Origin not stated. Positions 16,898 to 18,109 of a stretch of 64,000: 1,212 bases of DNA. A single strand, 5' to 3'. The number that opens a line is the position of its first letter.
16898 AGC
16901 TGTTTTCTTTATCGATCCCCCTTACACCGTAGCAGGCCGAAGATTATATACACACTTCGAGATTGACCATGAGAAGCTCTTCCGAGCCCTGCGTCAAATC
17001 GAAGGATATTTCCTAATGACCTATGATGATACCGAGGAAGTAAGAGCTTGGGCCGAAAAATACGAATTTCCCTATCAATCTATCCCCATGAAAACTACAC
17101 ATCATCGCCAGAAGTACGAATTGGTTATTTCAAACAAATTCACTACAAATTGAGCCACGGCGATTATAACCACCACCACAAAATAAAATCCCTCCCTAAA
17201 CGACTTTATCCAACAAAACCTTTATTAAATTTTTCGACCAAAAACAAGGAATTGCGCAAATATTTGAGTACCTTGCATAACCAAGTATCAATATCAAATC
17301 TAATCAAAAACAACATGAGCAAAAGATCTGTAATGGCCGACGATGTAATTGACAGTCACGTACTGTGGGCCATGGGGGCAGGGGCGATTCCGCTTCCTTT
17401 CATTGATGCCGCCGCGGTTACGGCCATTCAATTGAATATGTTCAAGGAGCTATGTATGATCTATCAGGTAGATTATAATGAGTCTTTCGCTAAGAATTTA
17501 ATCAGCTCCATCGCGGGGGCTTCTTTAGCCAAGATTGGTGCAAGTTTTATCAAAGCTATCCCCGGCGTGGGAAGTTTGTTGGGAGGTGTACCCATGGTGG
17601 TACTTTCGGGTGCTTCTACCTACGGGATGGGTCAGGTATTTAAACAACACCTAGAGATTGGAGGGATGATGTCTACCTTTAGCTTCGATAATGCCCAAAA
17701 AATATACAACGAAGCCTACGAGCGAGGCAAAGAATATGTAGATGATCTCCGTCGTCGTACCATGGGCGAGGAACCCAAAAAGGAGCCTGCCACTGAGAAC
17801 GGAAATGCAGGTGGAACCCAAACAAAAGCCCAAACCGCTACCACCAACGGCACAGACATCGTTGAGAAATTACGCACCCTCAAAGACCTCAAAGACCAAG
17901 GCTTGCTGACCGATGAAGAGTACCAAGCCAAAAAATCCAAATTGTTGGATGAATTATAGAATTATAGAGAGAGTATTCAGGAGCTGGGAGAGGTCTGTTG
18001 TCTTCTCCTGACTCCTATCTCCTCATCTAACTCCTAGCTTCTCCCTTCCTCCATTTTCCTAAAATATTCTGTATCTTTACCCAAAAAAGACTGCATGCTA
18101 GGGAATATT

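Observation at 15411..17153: AT-rich island encoding a NotI-family-like restriction endonuclease paired with a Dam-family N6-adenine methyltransferase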

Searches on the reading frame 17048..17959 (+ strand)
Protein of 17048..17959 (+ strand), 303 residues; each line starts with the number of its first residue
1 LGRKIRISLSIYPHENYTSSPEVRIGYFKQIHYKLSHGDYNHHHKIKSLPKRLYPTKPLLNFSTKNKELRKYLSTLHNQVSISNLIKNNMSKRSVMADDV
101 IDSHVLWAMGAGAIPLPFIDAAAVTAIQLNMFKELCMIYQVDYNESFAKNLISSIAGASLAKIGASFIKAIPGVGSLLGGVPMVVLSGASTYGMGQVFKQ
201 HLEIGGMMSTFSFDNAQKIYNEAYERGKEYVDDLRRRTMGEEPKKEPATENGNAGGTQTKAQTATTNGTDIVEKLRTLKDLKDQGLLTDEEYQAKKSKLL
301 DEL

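Call 3: search_protein_families(library=pfam, proteins=[window:17048-17959:+], max_evalue=1)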
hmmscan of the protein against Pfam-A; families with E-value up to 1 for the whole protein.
window:17048-17959:+ (303 aa): 4 families
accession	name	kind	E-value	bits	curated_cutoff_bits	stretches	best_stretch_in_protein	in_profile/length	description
PF09851.14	SHOCT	-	7.2e-09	35.6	27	1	273-300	1-28/28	Short C-terminal domain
PF05128.17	DUF697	-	6.8e-08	32.9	27.7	1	91-205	16-138/162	Domain of unknown function (DUF697)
PF05120.17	GvpG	-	0.0041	17.7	30.6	1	259-303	21-65/67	Gas vesicle protein G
PF09918.14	DUF2148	-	0.031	14.7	25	1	95-131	22-59/68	Uncharacterized protein containing a ferredoxin domain (DUF2148)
